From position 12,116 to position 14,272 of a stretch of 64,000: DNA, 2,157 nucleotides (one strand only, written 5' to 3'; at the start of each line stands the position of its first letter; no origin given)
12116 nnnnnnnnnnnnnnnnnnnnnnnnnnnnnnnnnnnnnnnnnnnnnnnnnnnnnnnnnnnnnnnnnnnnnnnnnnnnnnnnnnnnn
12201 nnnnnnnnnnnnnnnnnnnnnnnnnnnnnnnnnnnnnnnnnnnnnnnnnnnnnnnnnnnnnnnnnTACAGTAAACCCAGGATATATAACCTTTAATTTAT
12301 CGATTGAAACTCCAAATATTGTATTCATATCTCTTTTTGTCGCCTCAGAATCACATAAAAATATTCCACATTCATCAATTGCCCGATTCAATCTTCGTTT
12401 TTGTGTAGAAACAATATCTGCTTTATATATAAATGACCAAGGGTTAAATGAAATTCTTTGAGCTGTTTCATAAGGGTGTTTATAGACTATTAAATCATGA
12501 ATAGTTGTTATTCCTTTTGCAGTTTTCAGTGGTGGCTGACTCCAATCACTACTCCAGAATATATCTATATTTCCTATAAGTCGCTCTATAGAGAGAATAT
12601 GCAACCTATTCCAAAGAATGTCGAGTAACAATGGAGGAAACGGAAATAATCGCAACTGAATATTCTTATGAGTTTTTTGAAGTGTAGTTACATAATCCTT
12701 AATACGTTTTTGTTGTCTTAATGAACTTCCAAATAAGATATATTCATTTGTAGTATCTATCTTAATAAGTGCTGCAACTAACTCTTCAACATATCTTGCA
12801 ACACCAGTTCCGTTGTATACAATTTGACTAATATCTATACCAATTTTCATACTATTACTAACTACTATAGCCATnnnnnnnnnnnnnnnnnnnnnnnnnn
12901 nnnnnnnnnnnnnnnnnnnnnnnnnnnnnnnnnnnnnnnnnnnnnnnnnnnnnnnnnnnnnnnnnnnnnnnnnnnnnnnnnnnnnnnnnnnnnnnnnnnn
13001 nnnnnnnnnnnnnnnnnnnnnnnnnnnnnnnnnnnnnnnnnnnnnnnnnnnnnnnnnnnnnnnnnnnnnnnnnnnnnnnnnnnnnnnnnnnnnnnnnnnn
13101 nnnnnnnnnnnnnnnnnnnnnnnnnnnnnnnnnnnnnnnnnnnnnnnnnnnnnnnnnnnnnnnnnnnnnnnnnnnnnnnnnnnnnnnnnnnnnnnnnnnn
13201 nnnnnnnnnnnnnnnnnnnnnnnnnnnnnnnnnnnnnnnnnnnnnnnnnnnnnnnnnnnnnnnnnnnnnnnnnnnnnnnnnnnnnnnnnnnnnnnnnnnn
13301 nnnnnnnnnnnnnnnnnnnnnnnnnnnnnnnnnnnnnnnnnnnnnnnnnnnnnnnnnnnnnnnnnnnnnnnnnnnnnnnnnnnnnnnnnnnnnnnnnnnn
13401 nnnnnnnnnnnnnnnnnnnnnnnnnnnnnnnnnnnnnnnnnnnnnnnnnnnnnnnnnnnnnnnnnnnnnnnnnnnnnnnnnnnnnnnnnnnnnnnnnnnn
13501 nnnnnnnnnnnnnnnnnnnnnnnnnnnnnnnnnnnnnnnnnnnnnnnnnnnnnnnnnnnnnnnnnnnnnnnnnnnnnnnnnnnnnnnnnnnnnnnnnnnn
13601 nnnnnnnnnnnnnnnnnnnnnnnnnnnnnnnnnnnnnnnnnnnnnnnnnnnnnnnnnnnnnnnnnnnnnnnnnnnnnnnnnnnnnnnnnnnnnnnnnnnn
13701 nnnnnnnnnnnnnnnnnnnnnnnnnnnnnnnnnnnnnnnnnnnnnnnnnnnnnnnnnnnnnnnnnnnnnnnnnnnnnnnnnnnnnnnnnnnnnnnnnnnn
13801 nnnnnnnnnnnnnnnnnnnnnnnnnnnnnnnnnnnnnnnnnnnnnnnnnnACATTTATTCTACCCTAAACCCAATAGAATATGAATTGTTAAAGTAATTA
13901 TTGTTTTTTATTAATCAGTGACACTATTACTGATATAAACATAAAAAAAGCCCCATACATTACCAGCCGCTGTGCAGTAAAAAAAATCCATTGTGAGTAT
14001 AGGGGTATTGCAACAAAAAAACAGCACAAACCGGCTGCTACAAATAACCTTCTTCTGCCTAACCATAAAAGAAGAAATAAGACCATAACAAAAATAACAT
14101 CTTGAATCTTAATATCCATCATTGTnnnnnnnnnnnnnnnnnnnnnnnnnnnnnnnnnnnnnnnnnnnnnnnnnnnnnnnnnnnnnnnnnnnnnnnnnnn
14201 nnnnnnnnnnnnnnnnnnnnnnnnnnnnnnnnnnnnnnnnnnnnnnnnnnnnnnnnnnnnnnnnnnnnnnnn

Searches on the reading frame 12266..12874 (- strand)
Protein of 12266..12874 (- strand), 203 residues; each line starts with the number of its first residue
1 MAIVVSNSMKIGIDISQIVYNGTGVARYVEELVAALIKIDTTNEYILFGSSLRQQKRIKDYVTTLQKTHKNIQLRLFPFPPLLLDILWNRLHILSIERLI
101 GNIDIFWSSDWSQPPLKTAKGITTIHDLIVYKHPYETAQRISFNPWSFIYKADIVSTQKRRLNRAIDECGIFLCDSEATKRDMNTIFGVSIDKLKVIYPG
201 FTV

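Call 76: search_protein_families(library=pfam, proteins=[window:12266-12874:-], max_evalue=0.001)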
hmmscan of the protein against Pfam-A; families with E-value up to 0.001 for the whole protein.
window:12266-12874:- (203 aa): 1 family
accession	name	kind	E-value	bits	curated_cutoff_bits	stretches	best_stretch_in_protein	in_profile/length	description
PF13439.12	Glyco_transf_4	-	2.5e-08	34.5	28.5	1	24-200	3-165/170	Glycosyltransferase Family 4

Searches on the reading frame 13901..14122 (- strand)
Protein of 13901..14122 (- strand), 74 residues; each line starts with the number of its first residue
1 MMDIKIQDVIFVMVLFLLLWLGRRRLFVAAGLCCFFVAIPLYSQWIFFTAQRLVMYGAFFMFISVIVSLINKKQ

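Call 88: search_protein_families(library=pfam, proteins=[window:13901-14122:-], max_evalue=1)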
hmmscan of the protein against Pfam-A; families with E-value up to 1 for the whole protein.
window:13901-14122:- (74 aa): 1 family
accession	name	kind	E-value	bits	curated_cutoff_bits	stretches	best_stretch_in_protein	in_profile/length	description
PF04284.18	DUF441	-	0.07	13.6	26.5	1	10-73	1-64/139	Protein of unknown function (DUF441)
